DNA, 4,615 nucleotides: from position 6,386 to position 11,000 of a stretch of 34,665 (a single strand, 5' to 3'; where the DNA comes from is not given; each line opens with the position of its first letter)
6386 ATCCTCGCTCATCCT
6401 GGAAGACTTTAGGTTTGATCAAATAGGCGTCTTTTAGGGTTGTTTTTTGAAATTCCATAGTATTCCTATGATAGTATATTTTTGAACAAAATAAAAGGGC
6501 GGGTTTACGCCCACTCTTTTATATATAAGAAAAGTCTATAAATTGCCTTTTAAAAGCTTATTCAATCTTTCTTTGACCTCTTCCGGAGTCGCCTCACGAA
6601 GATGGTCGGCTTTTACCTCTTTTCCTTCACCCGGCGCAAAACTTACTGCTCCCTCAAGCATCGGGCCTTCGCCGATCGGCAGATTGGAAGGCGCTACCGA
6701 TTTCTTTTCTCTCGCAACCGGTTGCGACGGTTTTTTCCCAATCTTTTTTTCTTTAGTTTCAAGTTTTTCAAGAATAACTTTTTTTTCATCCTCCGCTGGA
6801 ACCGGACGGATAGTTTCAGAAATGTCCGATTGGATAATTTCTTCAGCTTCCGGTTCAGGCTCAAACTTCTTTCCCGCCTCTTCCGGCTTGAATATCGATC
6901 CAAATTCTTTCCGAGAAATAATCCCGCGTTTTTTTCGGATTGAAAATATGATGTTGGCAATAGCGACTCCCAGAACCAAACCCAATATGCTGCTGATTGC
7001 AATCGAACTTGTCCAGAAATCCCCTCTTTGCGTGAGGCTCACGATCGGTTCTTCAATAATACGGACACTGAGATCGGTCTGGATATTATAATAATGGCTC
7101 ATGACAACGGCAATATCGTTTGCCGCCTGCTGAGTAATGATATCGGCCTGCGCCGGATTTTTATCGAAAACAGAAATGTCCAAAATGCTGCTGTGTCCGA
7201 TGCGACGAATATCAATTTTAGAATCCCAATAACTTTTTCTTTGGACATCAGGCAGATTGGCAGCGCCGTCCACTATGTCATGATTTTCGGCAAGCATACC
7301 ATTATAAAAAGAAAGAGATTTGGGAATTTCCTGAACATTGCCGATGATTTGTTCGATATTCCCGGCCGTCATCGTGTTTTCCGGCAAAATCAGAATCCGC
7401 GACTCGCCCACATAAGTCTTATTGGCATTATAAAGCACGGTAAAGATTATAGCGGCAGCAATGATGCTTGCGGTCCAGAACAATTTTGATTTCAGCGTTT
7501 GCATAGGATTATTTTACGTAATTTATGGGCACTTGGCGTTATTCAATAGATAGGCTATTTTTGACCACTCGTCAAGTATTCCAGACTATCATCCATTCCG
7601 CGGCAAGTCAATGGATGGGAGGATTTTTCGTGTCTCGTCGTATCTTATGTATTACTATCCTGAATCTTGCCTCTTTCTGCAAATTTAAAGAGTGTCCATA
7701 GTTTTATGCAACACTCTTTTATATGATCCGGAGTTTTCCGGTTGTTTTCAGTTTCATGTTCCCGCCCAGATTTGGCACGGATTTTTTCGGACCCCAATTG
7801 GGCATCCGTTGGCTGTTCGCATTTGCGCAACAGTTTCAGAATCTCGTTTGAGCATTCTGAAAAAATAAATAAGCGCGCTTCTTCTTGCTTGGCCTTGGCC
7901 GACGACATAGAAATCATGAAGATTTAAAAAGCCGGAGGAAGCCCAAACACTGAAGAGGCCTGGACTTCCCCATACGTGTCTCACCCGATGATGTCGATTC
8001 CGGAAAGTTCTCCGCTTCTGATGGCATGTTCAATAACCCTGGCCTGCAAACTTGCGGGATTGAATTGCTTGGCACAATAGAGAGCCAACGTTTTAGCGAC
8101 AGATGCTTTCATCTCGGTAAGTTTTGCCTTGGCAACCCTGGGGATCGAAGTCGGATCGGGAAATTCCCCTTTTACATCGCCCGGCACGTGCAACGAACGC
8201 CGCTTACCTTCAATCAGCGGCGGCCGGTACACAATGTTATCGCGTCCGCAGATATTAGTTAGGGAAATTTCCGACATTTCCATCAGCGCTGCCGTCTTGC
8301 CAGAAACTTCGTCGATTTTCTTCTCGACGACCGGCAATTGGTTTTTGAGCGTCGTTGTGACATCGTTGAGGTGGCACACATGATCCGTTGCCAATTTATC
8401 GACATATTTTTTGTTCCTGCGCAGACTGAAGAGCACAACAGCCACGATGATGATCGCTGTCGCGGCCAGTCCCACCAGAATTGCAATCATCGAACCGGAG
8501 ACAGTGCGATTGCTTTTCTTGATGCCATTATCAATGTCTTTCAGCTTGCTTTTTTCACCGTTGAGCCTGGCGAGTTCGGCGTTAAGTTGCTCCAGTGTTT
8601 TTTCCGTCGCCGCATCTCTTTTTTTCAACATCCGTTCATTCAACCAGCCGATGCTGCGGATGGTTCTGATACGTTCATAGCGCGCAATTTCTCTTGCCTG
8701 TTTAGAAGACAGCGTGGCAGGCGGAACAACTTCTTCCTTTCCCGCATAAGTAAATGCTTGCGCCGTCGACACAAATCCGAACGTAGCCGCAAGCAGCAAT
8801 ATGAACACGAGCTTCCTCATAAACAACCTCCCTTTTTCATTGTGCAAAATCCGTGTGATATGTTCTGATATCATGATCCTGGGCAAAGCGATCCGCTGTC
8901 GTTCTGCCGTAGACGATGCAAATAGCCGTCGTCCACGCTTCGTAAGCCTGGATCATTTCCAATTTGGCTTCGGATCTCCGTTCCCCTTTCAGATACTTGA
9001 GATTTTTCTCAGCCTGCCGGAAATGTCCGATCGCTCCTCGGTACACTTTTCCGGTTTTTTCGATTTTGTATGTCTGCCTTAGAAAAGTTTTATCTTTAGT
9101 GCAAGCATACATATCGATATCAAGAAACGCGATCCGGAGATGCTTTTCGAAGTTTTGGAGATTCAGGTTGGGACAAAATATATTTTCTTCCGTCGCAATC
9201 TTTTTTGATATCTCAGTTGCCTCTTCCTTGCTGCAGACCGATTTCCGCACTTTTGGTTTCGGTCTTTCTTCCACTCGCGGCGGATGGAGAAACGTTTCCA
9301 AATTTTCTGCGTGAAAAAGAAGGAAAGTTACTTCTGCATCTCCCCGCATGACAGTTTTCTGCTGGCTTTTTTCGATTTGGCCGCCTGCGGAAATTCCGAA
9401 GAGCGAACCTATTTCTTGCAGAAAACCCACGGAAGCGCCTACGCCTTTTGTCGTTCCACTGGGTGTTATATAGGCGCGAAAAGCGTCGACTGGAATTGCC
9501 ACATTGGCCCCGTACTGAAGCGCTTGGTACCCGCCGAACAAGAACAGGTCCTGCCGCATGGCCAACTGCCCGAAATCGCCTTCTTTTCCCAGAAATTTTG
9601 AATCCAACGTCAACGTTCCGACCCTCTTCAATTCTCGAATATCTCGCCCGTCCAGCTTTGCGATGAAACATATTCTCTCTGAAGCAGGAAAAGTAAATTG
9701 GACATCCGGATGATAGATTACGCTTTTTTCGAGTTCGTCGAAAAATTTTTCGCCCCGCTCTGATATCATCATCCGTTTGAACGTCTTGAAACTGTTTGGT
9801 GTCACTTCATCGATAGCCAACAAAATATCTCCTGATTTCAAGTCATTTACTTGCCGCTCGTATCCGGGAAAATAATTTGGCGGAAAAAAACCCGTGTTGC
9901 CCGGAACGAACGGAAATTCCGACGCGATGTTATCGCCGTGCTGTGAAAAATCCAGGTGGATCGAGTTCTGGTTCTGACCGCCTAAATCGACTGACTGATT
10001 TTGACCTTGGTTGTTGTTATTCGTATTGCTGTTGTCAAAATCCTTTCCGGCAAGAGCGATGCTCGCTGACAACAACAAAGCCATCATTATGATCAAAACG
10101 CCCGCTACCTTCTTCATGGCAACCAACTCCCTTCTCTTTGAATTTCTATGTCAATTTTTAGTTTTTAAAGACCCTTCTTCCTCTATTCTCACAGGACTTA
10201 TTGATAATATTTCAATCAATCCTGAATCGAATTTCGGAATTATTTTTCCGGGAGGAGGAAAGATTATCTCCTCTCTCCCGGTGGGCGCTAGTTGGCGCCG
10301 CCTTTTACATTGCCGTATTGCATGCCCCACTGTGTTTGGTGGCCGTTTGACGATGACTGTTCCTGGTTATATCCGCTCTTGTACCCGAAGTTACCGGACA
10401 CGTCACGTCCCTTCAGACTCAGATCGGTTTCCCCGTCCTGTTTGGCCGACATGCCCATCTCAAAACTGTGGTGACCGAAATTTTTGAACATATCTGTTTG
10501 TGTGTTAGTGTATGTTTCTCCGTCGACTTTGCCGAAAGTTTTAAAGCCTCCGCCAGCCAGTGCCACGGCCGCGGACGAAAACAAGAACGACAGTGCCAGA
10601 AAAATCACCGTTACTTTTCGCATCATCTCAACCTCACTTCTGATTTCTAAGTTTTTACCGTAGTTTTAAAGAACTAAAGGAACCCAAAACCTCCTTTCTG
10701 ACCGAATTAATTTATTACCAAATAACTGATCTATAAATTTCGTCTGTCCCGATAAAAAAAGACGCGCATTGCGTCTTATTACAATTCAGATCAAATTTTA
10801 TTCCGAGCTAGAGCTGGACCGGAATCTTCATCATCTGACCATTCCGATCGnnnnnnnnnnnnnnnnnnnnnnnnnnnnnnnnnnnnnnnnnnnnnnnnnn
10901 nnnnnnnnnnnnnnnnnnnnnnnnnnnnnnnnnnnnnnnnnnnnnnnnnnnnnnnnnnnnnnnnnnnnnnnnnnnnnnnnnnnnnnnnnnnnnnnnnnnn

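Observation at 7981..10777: Autonomous three-gene cassette of signal-peptide proteins with no recognisable family (small G/N/Q-rich subunit, large secreted protein, coiled-coil membrane anchor)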

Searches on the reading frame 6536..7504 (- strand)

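Call 3: search_protein_families(library=pfam, proteins=[window:6536-7504:-], max_evalue=1)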
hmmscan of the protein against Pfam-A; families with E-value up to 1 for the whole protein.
window:6536-7504:- (322 aa): 4 families
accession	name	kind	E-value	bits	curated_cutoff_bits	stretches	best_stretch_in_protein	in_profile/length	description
PF14037.11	YoqO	-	0.085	13.8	27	1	9-72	25-91/116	YoqO-like protein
PF14187.11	DUF4310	-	0.11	12.7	27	1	155-192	97-134/209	Domain of unknown function (DUF4310)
PF12469.13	Cmr2_N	-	0.12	12.9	25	0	159-182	18-41/111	CRISPR-associated protein Cmr2, N-terminal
PF22550.1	CesT_Tir_1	-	0.14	12.5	27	1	50-90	52-90/131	CesT_Tir_1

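Call 4: search_protein_families(library=ncbifam, proteins=[window:6536-7504:-], max_evalue=1)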
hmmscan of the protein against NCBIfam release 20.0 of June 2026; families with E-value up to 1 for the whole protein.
window:6536-7504:- (322 aa): 1 family
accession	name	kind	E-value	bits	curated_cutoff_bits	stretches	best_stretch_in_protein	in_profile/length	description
TIGR01006.1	polys_exp_MPA1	subfamily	0.011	15.2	296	1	25-184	41-194/226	CspC family polysaccharide chain length determinant protein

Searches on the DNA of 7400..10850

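Call 81: search_rna_families(source=window, start=7400, end=10850, threshold=evalue, max_evalue=1)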
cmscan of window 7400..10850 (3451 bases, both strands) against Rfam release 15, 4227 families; matches with E-value up to 1: 1.
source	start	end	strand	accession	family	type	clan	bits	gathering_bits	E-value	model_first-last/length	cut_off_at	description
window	7752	7811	-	RF02523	ROSE_3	Cis-reg; thermoregulator;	-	24.4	43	0.049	1-69/69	no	Repression of heat shock gene expression (ROSE) element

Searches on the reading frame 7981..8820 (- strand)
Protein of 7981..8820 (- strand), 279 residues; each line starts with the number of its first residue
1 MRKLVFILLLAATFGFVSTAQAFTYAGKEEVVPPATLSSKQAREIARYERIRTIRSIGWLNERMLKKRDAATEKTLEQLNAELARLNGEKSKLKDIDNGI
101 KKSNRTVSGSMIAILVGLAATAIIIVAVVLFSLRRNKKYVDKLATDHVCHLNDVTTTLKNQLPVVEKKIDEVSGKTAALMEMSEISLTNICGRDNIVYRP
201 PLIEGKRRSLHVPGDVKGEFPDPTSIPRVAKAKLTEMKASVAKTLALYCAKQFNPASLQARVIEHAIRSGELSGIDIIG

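Call 3: search_protein_families(library=pfam, proteins=[window:7981-8820:-], max_evalue=1)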
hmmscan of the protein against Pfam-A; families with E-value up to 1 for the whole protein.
window:7981-8820:- (279 aa): 8 families
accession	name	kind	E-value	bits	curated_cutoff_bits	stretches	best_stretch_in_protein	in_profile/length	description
PF15011.11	CA109-like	-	0.0039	17.5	27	1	41-98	36-94/161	Ribosome biogenesis protein C1orf109-like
PF04102.17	SlyX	-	0.011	16.8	30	0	70-95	13-38/67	SlyX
PF02439.20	Adeno_E3_CR2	-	0.048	13.9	36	1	108-140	2-35/38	Adenovirus E3 region protein CR2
PF12352.13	V-SNARE_C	-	0.076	13.8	27.1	1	74-108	26-60/66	Snare region anchored in the vesicle membrane C-terminus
PF02203.21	TarH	-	0.11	12.8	25.2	1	103-147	3-47/177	Tar ligand binding domain homologue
PF09728.14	Taxilin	-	0.11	12.1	30.3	1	63-107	42-86/302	Myosin-like coiled-coil protein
PF23991.1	DUF7310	-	0.13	13.2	40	0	150-179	27-56/83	Coiled-coil region of unknown function (DUF7310)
PF12325.13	TMF_TATA_bd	-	0.26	11.9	29.1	0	72-103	10-41/115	TATA element modulatory factor 1 TATA binding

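Call 4: search_protein_families(library=ncbifam, proteins=[window:7981-8820:-], max_evalue=1)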
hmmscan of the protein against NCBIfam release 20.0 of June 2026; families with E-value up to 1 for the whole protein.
window:7981-8820:- (279 aa): 3 families
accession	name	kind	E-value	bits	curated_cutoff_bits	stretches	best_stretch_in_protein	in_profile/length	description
TIGR04211.1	SH3_and_anchor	equivalog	0.0034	17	65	1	45-107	38-99/198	TIGR04211 family SH3 domain-containing protein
TIGR04361.1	TrbK_Ti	equivalog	0.096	13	50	0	2-43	1-39/64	entry exclusion protein TrbK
TIGR02501.1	type_III_yscE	equivalog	0.43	11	38.25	0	231-268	19-57/67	EscE/YscE/SsaE family type III secretion system needle protein co-chaperone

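Call 20: find_homologous_proteins(query=A2)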
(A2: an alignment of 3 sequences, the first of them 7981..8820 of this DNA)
Query A2 (3 sequences) (279 aa, profile of the alignment): 2 proteins with E <= 0.001 among 8000 candidates.
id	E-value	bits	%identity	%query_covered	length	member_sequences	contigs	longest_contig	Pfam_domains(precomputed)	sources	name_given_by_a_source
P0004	1.0e-132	460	25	72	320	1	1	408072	-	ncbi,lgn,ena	-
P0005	7.4e-124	431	100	100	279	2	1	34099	-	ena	-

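Call 63: search_protein_families(library=phrogs, proteins=[window:7981-8820:-], max_evalue=1)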
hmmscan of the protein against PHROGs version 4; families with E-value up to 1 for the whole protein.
window:7981-8820:- (279 aa): 11 families
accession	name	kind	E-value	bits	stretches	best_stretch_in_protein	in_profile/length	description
phrog_37946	-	unknown function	0.011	16.8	1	117-183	4-65/74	-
phrog_38328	-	unknown function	0.041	14.8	1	105-152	101-148/180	-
phrog_27448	-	unknown function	0.13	13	0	64-104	20-60/195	-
phrog_7599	-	unknown function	0.16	13.4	0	65-107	33-73/95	-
phrog_16140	-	unknown function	0.18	11.4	1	103-197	154-245/426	-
phrog_35165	-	unknown function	0.22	12.6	1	104-128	3-27/141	-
phrog_3913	-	unknown function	0.27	12.5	1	111-145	5-39/89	-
phrog_167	-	tail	0.29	9.7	1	50-176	191-265/1555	tail length tape measure protein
phrog_736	-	unknown function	0.35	12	0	112-171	16-61/112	-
phrog_5553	-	unknown function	0.36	12.1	0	150-185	46-82/114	-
phrog_3146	-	unknown function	0.61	11.3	0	78-98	18-39/73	-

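Call 64: search_protein_families(library=padloc, proteins=[window:7981-8820:-], max_evalue=1)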
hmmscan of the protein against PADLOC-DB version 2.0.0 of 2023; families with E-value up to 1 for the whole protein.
window:7981-8820:- (279 aa): 2 families
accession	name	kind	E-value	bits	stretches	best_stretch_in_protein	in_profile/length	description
PDLC03859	LmuB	-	0.014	12.6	1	39-136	415-487/611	-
PDLC03860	LmuB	-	0.02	11.5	1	42-193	198-298/565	-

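Call 85: predict_structure(alignment_id=A10)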
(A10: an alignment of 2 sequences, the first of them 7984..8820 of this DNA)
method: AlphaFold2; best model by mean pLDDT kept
length: 279 residues; sequences in the alignment: 2
mean_pLDDT: 44.8   pTM: 0.28
mean pLDDT of the five models: 44.8, 41.7, 40.6, 39.2, 38.8
residues with pLDDT >= 90: 0; 70-90: 0; 50-70: 92; < 50: 187
segments of 3 or more residues with pLDDT < 50: 13-37, 56-76, 102-152, 172-229, 251-260, 274-279
pLDDT, mean of each block of 10 residues (from residue 1): 54 41 30 45 57 51 45 49 62 56 42 32 35 35 39 51 56 44 33 33 34 37 45 52 53 47 54 42
secondary structure, 60 per line:
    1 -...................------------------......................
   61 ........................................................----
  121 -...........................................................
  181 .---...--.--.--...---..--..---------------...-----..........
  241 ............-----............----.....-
elements in order: H2-20 H39-116 H122-181 E185-187 E196-198 H231-252 H258-269 H274-278
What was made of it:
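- The C model is unusable (pLDDT 44.8, call 85).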

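Call 97: search_protein_families(library=pfam, proteins=[P0004], max_evalue=0.01)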
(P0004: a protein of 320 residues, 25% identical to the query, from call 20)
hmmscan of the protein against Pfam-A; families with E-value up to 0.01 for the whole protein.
P0004 (320 aa): 1 family
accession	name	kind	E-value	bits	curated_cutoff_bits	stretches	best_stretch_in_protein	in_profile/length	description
PF09581.16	Spore_III_AF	-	0.0058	17.1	28.3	1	146-214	22-90/185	Stage III sporulation protein AF (Spore_III_AF)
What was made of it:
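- On Curli (Csg): Pfam scans of A at E up to 1 and of four A homologues at E up to 0.01 gave no family (calls 3, 97).
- No A, B or C homologue tested matches any curlin, TasA, Fap or pilin Pfam model (calls 3, 97).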
